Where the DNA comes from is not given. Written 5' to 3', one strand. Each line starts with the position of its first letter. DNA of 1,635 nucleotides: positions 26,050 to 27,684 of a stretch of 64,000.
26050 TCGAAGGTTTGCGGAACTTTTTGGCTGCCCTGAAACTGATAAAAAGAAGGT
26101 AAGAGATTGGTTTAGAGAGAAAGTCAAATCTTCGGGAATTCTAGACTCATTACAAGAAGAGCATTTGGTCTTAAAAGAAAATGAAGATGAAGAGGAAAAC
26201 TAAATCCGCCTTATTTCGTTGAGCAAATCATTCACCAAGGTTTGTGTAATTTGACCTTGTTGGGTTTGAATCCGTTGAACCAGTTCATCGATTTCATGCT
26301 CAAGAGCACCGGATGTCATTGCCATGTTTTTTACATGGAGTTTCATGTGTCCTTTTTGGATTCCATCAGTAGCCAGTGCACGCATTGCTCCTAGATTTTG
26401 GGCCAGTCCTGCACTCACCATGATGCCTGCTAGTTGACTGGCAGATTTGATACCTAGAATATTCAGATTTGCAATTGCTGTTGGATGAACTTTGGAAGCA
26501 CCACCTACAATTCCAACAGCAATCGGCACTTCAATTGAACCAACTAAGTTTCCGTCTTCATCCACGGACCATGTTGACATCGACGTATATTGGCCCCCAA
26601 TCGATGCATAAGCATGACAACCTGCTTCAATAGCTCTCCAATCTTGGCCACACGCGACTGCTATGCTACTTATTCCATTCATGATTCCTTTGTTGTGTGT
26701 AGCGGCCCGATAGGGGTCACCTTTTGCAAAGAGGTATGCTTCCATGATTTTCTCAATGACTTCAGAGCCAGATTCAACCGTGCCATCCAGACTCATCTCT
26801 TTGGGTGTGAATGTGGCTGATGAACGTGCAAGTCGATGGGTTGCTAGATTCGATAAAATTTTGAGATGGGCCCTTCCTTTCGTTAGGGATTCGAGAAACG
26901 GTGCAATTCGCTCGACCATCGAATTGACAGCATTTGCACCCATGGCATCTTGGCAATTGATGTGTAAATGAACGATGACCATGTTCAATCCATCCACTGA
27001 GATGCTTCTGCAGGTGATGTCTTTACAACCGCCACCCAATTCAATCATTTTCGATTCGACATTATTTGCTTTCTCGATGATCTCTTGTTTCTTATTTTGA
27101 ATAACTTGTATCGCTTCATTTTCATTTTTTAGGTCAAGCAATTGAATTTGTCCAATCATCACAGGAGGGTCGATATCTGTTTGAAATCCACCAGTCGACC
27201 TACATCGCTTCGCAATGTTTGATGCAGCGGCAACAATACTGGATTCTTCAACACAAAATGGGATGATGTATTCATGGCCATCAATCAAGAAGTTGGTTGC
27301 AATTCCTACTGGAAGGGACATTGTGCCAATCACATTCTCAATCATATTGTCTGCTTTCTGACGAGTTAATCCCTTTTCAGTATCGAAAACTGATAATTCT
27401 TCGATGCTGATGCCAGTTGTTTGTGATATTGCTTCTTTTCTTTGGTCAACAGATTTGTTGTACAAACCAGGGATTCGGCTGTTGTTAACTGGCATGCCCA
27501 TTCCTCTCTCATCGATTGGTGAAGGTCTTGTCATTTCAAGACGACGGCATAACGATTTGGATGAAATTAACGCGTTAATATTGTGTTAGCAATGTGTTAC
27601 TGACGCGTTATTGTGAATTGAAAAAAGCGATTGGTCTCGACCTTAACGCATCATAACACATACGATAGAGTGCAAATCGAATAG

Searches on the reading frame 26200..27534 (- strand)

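Call 52: search_protein_families(library=pfam, proteins=[window:26200-27534:-], max_evalue=0.000001)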
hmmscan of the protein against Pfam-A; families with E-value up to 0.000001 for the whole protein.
window:26200-27534:- (444 aa): 1 family
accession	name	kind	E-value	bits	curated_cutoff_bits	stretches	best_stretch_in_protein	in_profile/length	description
PF00368.23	HMG-CoA_red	-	3.8e-109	365.5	27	1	29-400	2-367/368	Hydroxymethylglutaryl-coenzyme A reductase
